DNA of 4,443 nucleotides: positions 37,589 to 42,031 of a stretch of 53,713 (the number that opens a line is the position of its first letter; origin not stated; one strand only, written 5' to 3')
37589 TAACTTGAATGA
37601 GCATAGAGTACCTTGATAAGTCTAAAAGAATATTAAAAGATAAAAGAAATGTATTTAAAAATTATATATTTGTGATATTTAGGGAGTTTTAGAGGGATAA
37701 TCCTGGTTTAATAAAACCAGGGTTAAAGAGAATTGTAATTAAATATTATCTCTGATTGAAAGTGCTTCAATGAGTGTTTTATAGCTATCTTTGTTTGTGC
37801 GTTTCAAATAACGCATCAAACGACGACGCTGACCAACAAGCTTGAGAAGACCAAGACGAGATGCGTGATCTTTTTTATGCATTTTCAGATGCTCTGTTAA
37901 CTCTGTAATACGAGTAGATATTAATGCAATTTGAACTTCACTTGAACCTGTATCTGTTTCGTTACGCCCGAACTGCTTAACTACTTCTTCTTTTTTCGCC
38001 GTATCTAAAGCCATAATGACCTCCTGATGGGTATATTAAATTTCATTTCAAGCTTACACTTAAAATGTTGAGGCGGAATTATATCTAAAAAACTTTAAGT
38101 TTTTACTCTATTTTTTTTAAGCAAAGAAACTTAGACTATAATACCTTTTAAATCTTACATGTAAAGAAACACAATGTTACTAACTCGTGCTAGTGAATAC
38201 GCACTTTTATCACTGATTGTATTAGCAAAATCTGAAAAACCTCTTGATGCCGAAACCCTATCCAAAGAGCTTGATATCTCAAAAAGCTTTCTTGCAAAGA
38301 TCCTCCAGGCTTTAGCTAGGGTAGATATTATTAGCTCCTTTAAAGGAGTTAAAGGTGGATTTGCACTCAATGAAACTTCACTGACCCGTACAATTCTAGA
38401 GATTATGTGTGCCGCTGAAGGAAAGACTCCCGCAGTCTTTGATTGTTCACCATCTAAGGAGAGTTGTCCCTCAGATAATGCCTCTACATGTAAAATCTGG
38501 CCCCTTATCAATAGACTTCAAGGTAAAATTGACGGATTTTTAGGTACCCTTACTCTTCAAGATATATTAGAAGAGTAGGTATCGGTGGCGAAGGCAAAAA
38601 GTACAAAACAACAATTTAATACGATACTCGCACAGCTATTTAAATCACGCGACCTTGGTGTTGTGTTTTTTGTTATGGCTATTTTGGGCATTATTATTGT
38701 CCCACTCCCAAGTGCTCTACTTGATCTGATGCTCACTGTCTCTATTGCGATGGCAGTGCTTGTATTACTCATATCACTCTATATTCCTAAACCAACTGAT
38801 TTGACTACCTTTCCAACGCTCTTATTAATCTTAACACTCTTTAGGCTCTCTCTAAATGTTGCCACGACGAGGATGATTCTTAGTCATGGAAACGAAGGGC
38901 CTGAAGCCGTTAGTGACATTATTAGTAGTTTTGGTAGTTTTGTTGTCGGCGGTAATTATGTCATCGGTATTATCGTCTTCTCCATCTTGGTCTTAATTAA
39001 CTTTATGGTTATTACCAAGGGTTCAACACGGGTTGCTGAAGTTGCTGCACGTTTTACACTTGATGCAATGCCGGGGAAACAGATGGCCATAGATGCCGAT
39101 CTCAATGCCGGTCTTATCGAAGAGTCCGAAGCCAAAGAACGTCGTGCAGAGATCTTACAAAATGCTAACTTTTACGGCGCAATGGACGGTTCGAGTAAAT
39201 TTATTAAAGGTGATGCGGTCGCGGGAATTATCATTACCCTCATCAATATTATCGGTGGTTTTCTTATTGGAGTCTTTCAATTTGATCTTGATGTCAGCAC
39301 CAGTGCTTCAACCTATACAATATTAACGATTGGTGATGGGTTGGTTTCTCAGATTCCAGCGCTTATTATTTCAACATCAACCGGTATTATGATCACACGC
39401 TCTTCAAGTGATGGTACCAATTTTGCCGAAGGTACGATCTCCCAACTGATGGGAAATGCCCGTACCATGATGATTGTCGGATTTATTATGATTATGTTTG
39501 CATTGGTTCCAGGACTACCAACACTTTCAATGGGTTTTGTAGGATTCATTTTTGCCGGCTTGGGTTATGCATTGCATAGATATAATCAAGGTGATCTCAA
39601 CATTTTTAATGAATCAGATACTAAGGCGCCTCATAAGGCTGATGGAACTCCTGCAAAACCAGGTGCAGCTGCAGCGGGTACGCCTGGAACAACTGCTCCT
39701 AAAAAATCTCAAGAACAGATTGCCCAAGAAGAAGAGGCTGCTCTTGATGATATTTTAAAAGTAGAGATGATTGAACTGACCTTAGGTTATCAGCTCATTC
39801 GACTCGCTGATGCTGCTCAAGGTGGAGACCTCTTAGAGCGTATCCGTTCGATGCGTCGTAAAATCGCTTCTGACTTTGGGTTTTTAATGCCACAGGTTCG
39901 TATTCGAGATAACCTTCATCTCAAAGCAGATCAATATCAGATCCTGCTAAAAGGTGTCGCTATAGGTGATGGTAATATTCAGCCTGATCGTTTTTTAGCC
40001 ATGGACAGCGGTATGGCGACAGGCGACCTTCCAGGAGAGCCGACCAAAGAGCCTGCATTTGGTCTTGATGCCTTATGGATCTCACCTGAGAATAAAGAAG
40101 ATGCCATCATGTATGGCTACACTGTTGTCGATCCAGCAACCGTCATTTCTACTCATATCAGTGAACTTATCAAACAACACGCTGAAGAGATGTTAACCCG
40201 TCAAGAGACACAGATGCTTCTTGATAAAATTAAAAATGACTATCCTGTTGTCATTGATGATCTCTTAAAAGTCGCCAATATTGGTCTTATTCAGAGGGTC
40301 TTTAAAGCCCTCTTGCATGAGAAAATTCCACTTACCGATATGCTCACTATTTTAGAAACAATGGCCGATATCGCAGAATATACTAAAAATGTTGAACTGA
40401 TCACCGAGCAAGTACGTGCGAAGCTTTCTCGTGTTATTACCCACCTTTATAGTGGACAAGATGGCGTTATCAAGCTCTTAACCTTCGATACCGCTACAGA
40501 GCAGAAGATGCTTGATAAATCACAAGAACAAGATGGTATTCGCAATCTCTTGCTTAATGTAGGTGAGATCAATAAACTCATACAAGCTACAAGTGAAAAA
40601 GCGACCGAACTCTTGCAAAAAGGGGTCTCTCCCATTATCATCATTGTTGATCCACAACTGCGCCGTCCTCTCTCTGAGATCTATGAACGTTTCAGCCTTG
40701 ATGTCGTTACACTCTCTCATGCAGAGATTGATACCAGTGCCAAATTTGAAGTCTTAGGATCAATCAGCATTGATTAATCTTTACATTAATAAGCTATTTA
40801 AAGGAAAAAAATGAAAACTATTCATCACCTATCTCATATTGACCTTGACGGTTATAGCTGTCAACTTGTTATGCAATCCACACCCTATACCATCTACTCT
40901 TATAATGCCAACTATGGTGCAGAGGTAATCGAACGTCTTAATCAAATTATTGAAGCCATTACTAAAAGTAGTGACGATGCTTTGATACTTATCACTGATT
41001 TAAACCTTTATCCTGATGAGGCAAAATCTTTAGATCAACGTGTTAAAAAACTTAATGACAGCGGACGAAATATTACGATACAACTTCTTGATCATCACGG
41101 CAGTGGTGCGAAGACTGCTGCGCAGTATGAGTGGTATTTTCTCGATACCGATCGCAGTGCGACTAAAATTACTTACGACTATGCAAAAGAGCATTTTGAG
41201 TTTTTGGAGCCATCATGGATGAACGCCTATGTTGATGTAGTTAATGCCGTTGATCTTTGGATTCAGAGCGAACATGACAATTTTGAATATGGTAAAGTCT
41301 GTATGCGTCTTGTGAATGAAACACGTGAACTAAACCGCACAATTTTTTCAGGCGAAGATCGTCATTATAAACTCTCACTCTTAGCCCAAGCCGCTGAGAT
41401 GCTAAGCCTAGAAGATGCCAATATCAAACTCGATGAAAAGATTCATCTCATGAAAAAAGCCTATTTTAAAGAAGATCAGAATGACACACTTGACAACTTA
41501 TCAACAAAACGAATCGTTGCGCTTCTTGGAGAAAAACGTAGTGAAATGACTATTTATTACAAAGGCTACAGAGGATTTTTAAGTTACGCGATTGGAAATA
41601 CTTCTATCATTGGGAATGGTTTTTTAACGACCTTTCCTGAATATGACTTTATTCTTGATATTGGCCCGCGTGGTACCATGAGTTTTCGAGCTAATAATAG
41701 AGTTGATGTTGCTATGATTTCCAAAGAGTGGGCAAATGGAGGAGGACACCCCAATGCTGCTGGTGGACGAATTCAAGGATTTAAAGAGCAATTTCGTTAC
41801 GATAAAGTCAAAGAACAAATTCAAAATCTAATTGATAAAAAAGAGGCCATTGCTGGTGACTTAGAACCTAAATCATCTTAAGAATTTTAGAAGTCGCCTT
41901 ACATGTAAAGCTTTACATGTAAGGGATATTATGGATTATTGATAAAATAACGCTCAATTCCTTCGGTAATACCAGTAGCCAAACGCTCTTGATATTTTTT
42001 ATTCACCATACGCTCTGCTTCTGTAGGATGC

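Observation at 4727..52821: Highly iterated palindrome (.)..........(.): 14 exact and 5 near-exact copies on both strands, in two reading frames and in intergenic DNA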

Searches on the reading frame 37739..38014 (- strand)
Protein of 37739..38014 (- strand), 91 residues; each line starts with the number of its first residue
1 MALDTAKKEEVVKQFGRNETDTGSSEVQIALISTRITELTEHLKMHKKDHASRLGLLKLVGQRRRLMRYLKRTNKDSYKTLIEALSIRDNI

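Call 22: search_protein_families(library=pfam, proteins=[window:37739-38014:-])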
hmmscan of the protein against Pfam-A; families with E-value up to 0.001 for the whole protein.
window:37739-38014:- (91 aa): 1 family
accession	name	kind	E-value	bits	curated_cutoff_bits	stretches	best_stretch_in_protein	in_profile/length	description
PF00312.27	Ribosomal_S15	-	5.8e-34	116.5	31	1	8-88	1-81/81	Ribosomal protein S15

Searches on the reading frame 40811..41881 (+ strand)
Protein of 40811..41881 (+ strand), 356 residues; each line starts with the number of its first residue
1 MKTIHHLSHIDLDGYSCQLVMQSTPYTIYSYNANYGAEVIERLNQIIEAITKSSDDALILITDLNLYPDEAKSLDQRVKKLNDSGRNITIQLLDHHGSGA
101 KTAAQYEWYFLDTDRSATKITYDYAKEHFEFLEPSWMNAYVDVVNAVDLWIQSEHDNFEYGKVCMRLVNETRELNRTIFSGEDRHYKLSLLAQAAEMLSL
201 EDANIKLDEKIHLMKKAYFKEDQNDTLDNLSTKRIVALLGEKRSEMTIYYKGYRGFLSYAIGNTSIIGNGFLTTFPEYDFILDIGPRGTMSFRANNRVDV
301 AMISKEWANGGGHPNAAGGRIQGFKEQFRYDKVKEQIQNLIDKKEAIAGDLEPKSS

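Call 7: find_encoding_contigs(protein=window:40811-41881:+, flank=10000, max_places=6)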
Protein window:40811-41881:+ (356 aa): 4 contigs read that carry it; 4 places shown.
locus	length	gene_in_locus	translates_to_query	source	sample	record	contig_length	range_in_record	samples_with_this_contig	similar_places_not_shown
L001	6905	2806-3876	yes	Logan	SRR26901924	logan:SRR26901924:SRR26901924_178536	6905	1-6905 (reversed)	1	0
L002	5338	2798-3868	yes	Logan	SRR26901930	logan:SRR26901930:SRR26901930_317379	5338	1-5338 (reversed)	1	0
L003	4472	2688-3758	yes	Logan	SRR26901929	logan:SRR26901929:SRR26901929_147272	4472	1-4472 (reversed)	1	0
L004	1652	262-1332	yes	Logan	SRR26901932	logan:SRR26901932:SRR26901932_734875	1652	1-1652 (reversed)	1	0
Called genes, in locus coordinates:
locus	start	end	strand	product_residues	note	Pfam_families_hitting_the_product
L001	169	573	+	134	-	PF02082:Rrf2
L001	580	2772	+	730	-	PF00771:FHIPEP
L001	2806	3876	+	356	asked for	-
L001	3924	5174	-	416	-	PF01520:Amidase_3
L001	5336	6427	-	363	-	PF00478:IMPDH (faint), PF03060:NMO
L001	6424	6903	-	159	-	?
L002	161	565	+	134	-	PF02082:Rrf2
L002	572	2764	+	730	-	PF00771:FHIPEP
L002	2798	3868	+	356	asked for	-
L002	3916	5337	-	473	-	?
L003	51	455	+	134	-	PF02082:Rrf2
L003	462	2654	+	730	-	PF00771:FHIPEP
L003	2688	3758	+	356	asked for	-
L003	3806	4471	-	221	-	?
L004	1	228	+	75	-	?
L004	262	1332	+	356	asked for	-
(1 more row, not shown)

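Call 22: search_protein_families(library=pfam, proteins=[window:40811-41881:+])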
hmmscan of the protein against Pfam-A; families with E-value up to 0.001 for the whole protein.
window:40811-41881:+ (356 aa): 1 family
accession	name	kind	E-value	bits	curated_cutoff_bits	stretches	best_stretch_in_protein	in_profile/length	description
PF02272.25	DHHA1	-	0.00011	23.1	25.9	1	290-339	47-91/102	DHHA1 domain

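Call 25: find_related_loci(query=A1, collection=metagenome_contigs, flank=10000)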
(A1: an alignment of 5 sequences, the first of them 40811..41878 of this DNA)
Query A1 (356 aa) in metagenome_contigs; peptide patterns used: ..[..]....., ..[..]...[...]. (x = any residue, [..] = any of these).
600 stretches matched a pattern (row limit reached: there are more); 530 encode a relative of the query (tblastn E <= 1e-3); the best 80 are kept; 80 distinct loci.
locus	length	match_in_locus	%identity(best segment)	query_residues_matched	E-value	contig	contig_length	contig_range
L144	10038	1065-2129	86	1-355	0e+0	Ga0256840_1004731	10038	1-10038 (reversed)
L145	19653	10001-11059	71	2-354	1e-174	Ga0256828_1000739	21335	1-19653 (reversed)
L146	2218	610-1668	71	2-354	0e+0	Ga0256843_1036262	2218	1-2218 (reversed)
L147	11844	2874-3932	70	2-354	3e-173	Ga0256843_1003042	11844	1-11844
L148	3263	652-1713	69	2-355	0e+0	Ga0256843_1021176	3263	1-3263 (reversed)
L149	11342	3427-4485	71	2-354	9e-173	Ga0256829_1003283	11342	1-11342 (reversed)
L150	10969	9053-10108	69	3-354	2e-172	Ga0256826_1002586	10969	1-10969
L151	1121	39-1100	69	2-355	0e+0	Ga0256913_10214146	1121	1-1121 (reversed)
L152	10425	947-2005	70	2-354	5e-172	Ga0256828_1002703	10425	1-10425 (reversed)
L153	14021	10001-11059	70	2-354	2e-171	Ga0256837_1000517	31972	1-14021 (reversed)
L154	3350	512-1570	69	2-354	3e-179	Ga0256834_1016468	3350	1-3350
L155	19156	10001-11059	70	2-354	8e-171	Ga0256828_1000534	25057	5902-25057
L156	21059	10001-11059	69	2-354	1e-170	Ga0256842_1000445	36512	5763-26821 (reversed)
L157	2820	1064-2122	70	2-354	0e+0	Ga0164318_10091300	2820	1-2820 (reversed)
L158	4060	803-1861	69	2-354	1e-176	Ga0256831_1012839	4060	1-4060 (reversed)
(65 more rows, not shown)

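Call 73: search_protein_families(library=ncbifam, max_evalue=0.00001, proteins=[window:40811-41881:+])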
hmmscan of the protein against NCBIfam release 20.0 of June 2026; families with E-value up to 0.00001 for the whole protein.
window:40811-41881:+ (356 aa): 0 families
